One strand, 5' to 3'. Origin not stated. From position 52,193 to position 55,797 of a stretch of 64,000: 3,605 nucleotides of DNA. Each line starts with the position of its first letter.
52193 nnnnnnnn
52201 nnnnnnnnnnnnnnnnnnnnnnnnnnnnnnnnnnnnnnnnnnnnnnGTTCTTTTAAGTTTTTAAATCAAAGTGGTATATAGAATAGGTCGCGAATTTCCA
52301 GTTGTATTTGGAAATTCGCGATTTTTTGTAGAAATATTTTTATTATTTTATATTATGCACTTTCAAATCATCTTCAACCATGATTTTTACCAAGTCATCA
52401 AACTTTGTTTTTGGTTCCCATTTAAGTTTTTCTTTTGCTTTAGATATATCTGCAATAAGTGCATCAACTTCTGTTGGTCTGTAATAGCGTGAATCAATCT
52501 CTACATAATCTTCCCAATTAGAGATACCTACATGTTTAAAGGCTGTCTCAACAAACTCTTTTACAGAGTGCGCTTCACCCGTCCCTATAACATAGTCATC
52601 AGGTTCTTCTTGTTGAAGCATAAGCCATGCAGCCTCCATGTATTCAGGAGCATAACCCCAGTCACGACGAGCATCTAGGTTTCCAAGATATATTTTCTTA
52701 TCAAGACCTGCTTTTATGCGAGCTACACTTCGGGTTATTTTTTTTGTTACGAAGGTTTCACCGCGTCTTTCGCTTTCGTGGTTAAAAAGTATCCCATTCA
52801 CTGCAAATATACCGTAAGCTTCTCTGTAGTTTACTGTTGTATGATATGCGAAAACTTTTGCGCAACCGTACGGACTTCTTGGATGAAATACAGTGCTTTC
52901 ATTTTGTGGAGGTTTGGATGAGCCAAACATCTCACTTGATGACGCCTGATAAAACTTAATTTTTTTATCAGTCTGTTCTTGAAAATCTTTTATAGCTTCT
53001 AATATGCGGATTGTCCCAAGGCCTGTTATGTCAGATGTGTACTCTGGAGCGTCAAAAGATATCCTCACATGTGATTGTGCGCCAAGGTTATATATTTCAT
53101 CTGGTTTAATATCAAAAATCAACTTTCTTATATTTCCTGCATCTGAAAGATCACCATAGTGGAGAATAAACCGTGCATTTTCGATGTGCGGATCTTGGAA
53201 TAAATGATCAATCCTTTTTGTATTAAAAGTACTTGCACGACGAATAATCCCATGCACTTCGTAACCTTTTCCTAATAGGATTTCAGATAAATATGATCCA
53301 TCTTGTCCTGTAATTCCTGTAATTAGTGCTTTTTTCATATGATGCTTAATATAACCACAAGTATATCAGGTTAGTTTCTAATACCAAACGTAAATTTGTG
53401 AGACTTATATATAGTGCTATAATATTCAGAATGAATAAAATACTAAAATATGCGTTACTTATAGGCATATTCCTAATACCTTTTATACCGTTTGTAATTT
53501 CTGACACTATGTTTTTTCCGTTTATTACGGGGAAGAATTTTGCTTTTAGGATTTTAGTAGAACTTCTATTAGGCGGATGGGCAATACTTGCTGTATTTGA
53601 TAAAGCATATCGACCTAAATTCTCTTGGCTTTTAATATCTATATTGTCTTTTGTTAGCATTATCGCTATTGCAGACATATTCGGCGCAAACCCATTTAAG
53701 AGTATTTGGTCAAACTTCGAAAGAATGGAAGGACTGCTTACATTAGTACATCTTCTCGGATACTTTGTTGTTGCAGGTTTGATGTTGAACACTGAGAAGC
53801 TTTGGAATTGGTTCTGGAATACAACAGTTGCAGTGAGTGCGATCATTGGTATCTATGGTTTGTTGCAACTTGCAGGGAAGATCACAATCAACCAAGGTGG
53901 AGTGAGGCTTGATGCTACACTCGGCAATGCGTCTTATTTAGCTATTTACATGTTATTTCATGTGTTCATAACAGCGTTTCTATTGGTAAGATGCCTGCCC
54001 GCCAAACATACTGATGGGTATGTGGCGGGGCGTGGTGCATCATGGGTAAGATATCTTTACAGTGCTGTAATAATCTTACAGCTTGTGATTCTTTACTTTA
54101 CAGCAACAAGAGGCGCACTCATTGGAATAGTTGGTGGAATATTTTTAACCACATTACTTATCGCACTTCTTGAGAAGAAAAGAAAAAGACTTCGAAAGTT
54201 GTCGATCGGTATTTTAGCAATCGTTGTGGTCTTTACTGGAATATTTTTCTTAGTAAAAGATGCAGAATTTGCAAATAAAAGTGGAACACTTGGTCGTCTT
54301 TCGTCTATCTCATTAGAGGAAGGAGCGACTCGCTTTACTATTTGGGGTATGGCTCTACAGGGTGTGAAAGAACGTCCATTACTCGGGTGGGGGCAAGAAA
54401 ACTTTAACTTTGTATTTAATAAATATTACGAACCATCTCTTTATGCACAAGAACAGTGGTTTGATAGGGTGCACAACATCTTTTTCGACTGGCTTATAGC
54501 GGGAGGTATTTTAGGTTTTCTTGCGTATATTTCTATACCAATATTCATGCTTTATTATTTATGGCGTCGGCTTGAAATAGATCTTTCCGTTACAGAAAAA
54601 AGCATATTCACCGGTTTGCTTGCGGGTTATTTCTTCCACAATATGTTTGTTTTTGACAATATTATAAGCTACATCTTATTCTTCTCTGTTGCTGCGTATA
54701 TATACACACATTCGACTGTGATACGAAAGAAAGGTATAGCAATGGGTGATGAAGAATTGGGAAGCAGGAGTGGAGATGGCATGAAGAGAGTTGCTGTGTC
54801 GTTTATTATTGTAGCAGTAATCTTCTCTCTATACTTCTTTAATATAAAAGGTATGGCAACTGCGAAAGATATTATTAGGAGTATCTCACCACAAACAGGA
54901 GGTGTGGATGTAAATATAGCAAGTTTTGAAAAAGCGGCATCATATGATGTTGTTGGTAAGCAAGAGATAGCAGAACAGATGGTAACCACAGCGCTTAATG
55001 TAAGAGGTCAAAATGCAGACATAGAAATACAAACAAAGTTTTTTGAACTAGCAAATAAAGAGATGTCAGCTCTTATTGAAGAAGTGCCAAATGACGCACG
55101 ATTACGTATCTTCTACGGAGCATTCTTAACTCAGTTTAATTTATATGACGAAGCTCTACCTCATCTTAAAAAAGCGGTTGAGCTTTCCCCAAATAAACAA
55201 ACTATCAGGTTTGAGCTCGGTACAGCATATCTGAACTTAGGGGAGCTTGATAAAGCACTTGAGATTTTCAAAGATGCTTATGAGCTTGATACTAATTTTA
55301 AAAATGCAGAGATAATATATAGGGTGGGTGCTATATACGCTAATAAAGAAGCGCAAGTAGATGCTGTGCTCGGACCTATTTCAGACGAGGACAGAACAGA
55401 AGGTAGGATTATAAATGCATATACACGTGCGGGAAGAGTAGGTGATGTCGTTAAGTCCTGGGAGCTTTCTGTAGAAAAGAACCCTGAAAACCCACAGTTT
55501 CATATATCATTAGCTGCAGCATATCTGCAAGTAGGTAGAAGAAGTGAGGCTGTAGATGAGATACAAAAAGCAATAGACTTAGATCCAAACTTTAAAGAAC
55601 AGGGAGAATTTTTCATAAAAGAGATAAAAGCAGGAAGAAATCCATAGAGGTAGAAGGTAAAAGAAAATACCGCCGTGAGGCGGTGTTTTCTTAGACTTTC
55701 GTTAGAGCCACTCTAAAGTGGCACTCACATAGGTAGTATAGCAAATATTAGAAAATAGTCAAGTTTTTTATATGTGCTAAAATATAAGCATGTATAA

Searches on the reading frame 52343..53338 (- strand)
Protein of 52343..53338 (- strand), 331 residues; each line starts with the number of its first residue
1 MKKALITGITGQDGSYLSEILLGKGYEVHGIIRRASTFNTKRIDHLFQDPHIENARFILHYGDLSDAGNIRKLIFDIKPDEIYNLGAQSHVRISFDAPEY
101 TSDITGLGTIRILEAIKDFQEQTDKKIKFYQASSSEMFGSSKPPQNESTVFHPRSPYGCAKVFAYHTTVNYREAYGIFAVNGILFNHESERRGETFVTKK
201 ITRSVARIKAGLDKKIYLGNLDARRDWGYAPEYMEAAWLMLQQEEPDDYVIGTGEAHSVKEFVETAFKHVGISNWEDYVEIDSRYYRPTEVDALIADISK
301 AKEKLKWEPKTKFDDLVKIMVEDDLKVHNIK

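Call 3: search_protein_families(library=ncbifam, proteins=[window:52343-53338:-], max_evalue=0.001)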
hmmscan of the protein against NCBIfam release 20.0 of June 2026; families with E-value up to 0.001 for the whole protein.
window:52343-53338:- (331 aa): 12 families
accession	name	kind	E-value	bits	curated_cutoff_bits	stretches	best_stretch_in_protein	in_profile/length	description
TIGR01472.1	gmd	equivalog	1.2e-158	527.7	415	1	2-327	1-341/342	GDP-mannose 4,6-dehydratase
TIGR01181.1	dTDP_gluc_dehyt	equivalog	9.5e-30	103.8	365.1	1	4-321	2-308/321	dTDP-glucose 4,6-dehydratase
TIGR04180.1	EDH_00030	hypoth_equivalog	1.3e-22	80.2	475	1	5-311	2-296/297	NAD-dependent 4,6-dehydratase LegB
TIGR02622.1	CDP_4_6_dhtase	equivalog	2.4e-22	79.5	278.45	2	2-121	5-120/352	CDP-glucose 4,6-dehydratase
TIGR01179.1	galE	equivalog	5.7e-19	68.1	262.3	2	4-174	2-162/332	UDP-glucose 4-epimerase GalE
NF007582.0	PRK10217.1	equivalog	7.6e-16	58.1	698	1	1-317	1-324/355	dTDP-glucose 4,6-dehydratase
NF007490.0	PRK10084.1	subfamily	3.2e-14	52.7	649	1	53-323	48-333/361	dTDP-glucose 4,6-dehydratase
NF011728.1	PRK15181.1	equivalog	7.2e-07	28.5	760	1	2-317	16-330/348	Vi polysaccharide biosynthesis UDP-N-acetylglucosaminuronic acid C-4 epimerase TviC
NF043036.1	ErythonDh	equivalog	1.4e-06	27.8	325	1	3-164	2-156/321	D-erythronate dehydrogenase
TIGR02197.1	heptose_epim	equivalog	3.7e-06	26.3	274.6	1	123-318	103-307/316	ADP-glyceromanno-heptose 6-epimerase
NF007956.0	PRK10675.1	subfamily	4.7e-06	26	394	0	4-164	3-156/338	UDP-glucose 4-epimerase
NF041015.1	UDPsulfquin_syn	equivalog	0.00074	18.6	575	0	53-122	64-136/384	UDP-sulfoquinovose synthase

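Call 4: search_protein_families(library=pfam, proteins=[window:52343-53338:-], max_evalue=0.001)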
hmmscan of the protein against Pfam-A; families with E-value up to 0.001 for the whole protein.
window:52343-53338:- (331 aa): 3 families
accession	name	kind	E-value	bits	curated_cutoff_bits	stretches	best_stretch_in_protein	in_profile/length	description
PF16363.11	GDP_Man_Dehyd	-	5.4e-139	463.7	27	1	5-320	1-332/332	GDP-mannose 4,6 dehydratase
PF01370.27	Epimerase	-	3.4e-67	226.8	20.9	1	4-252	1-240/240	NAD dependent epimerase/dehydratase family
PF04321.23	RmlD_sub_bind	-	1.5e-05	24.7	27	1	3-181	2-149/287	RmlD substrate binding domain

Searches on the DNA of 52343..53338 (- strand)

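Call 19: search_dna_similar(query=window:52343-53338:-, collection=ecoli_genomes, mode=distant, max_rows=40, rows=spread)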
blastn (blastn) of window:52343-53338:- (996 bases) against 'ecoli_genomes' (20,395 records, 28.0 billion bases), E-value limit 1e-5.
Records with a match: 665; places in all: 665; records where one place covers at least 80% of the query: 0.
Genomes with a match: 665 of 5426; with a place that covers at least 80% of the query: 0. Places per genome that has any: lowest 1, median 1, highest 1. On chromosomes: 662 places; on plasmids: 3.
Best place of each record, by identity: 60-80% 665.
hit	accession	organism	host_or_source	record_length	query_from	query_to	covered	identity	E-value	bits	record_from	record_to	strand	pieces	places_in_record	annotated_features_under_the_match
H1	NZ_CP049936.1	Escherichia coli strain JL05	milk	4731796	4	793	79%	65.2%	4e-31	145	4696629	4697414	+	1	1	gmd: GDP-mannose 4,6-dehydratase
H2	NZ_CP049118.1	Escherichia coli strain EC931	Homo sapiens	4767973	4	752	75%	63.7%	1e-13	89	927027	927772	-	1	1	gmd: GDP-mannose 4,6-dehydratase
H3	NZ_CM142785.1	Escherichia coli strain GPEC1209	chicken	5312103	4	752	75%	63.7%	1e-13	89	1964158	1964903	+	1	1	gmd: GDP-mannose 4,6-dehydratase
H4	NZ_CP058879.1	Escherichia coli strain STLEFF_29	Stanley WWTPs_29 WWTPs effluent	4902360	4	752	75%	63.6%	1e-12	84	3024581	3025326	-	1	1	gmd: GDP-mannose 4,6-dehydratase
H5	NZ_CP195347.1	Escherichia coli strain 24AR0376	Homo sapiens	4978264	4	752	75%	63.6%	1e-12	84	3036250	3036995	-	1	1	gmd: GDP-mannose 4,6-dehydratase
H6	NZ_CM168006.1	Escherichia coli strain PEC414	Sus scrofa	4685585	10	754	75%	62.9%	7e-9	72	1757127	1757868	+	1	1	gmd: GDP-mannose 4,6-dehydratase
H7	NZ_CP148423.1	Escherichia coli strain Z1323CEC0015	Chicken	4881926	1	312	31%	70.8%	3e-33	153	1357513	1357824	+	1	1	gmd: GDP-mannose 4,6-dehydratase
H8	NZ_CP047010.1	Escherichia coli strain 19-5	swine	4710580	1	309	31%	71.1%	1e-32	150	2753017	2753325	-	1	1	GDP-mannose 4,6-dehydratase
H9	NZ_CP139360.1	Escherichia coli strain EC147566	Homo sapiens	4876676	1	309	31%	71.1%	1e-32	150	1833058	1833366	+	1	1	gmd: GDP-mannose 4,6-dehydratase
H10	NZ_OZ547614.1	Escherichia coli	Homo sapiens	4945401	1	309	31%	71.1%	1e-32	150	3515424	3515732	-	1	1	gmd: GDP-mannose 4,6-dehydratase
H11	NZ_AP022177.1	Escherichia coli strain WP7-S17-ESBL-04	-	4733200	1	308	31%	69.3%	6e-23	119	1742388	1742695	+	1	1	gmd: GDP-mannose 4,6-dehydratase | glycosyltransferase family 4 protein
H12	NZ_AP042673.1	Escherichia coli strain OkiPb01711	bovine feces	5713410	9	308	30%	68.8%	2e-21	113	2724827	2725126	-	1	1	gmd: GDP-mannose 4,6-dehydratase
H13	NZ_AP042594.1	Escherichia coli strain OkiPb01700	bovine feces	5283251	1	272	27%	72.1%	3e-32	149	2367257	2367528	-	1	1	gmd: GDP-mannose 4,6-dehydratase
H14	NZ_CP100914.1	Escherichia coli strain ET761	Hoplobatrachus rugulosus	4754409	1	272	27%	71.2%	3e-27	133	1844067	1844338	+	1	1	gmd: GDP-mannose 4,6-dehydratase | glycosyltransferase family 4 protein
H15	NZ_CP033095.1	Escherichia coli strain CP53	pig feces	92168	502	761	26%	67.3%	3e-8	71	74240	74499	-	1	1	gmd: GDP-mannose 4,6-dehydratase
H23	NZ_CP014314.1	Escherichia coli O157:H7 strain JEONG-1266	Bos taurus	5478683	10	152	14%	70.6%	3e-8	70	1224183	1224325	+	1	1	gmd: GDP-mannose 4,6-dehydratase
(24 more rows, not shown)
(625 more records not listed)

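Call 20: get_annotated_region(hit=H12, flank=9000)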
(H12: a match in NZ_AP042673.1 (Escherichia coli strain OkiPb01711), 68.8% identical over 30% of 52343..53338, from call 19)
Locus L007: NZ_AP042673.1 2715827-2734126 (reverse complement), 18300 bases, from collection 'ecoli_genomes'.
description: Escherichia coli strain OkiPb01711 chromosome, complete genome
organism: Escherichia coli strain OkiPb01711 (NCBI taxid 562)
replicon: chromosome; assembly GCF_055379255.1
host: -; source: bovine feces; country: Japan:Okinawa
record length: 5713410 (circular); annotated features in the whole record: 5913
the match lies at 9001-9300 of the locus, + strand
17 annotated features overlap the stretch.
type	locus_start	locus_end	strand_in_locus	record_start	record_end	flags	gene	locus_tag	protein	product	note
CDS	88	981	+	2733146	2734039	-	galF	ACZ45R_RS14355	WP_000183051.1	UTP--glucose-1-phosphate uridylyltransferase GalF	-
CDS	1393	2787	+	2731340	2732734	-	wzx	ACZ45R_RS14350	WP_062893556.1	O84 family O-antigen flippase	-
CDS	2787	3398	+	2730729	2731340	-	-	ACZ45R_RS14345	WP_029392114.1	acyltransferase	-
CDS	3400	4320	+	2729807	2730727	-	-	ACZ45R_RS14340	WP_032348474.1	NAD-dependent epimerase/dehydratase family protein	-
CDS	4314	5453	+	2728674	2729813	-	-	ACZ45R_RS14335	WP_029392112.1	glycosyltransferase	-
CDS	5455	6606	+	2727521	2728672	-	wzy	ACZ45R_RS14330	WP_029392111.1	O84 family O-antigen polymerase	-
CDS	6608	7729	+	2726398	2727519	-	-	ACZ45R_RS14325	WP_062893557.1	CDP-glycerol glycerophosphotransferase family protein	-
CDS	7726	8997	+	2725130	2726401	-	-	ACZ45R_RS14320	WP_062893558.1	glycosyltransferase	-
CDS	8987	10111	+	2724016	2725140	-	gmd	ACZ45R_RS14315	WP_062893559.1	GDP-mannose 4,6-dehydratase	-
CDS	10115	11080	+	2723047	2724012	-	fcl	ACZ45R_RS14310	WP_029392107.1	GDP-L-fucose synthase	-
CDS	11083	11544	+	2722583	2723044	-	-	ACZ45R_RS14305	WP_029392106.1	GDP-mannose mannosyl hydrolase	-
CDS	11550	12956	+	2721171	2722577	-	-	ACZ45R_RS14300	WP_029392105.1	mannose-1-phosphate guanylyltransferase/mannose-6-phosphate isomerase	-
CDS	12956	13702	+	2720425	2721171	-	-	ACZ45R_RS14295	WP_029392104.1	glycosyltransferase family 2 protein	-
CDS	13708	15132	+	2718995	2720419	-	-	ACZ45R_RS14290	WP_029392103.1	phosphomannomutase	-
CDS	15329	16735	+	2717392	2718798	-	gndA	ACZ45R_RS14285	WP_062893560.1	NADP-dependent phosphogluconate dehydrogenase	-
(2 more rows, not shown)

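Call 50: get_annotated_region(hit=H23, flank=8000)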
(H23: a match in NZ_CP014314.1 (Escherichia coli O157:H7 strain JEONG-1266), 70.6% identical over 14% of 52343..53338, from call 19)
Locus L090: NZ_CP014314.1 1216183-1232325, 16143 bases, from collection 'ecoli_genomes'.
description: Escherichia coli O157:H7 strain JEONG-1266 chromosome complete
organism: Escherichia coli O157:H7 strain JEONG-1266 (NCBI taxid 83334)
replicon: chromosome; assembly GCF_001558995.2
host: Bos taurus; source: fecal beef calf; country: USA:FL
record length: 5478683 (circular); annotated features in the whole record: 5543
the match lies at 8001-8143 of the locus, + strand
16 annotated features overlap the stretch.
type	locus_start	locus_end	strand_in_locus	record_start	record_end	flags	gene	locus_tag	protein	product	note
CDS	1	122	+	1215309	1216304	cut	-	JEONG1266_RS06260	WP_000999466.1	N-acetyl-alpha-D-glucosaminyl-diphospho-ditrans,octacis-undecaprenol 4-epimerase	-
CDS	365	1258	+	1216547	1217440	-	galF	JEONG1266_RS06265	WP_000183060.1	UTP--glucose-1-phosphate uridylyltransferase GalF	-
CDS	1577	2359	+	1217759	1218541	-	-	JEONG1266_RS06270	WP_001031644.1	glycosyltransferase family 2 protein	-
CDS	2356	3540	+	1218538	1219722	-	wzy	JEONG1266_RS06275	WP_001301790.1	O157 family O-antigen polymerase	-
CDS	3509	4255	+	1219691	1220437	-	-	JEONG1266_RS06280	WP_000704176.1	glycosyltransferase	-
CDS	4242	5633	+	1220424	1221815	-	wzx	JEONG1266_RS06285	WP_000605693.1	O157 family O-antigen flippase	-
CDS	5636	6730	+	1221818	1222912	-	rfbE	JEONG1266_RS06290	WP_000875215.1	GDP-perosamine synthase RfbE/PerA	-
CDS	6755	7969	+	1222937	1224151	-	-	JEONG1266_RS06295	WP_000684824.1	glycosyltransferase family 4 protein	-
CDS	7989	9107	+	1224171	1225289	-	gmd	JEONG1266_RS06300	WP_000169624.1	GDP-mannose 4,6-dehydratase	-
CDS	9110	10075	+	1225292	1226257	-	fcl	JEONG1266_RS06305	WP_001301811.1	GDP-L-fucose synthase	-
CDS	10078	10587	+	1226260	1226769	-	-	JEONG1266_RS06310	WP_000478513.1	GDP-mannose mannosyl hydrolase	-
CDS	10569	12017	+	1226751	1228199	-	-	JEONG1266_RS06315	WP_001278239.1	mannose-1-phosphate guanylyltransferase/mannose-6-phosphate isomerase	-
CDS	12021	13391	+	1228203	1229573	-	cpsG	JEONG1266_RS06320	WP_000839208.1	colanic acid biosynthesis phosphomannomutase CpsG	-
CDS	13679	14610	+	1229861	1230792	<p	-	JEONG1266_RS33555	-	ISAs1 family transposase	frameshifted; internal stop; incomplete; partial in the middle of a contig; missing N-terminus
CDS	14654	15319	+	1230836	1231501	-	perB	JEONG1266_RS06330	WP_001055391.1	GDP-perosamine N-acetyltransferase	-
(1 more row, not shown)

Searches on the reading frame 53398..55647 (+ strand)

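Call 66: search_protein_families(library=pfam, proteins=[window:53398-55647:+], max_evalue=0.0001)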
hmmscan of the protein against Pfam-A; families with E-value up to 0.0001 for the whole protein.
window:53398-55647:+ (749 aa): 16 families
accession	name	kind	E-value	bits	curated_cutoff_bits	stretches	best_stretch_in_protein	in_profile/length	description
PF04932.20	Wzy_C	-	2e-20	73.6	31.7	1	224-378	2-149/149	O-Antigen ligase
PF07719.23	TPR_2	-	1.2e-15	56.7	27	0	700-731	2-33/34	Tetratricopeptide repeat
PF00515.34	TPR_1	-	9.6e-15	54.1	27.8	0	605-631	5-31/34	Tetratricopeptide repeat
PF14559.12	TPR_19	-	1.1e-14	54.9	25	1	583-627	7-51/68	Tetratricopeptide repeat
PF13181.12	TPR_8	-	5.2e-13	48.5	25.7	0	604-633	4-33/34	Tetratricopeptide repeat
PF13428.12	TPR_14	-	8.2e-13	48.1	23.5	0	605-632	5-32/44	Tetratricopeptide repeat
PF13414.12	TPR_11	-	4.8e-12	45.8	26.8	1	583-615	10-42/42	TPR repeat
PF13432.12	TPR_16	-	2.4e-11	44.3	32.7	1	582-631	12-61/65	Tetratricopeptide repeat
PF13431.12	TPR_17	-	1.3e-09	38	24.4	0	590-622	2-34/34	Tetratricopeptide repeat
PF13424.12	TPR_12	-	3.7e-08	33.9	30.1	1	571-631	7-75/77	Tetratricopeptide repeat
PF14561.12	TPR_20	-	2.1e-07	31.6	25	0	689-734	12-57/90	Tetratricopeptide repeat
PF13176.12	TPR_7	-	5e-07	29.7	27.9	0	606-636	4-34/36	Tetratricopeptide repeat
PF03704.23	BTAD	-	1.6e-06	29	22.1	0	671-721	68-118/146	Bacterial transcriptional activator domain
PF13429.12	TPR_15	-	2.8e-05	24.1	26.2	0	515-629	155-276/280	Tetratricopeptide repeat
PF23914.1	TPR_CcmH_CycH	-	4.3e-05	23.8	42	0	561-607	44-90/158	Cytochrome c-type biogenesis protein H TPR domain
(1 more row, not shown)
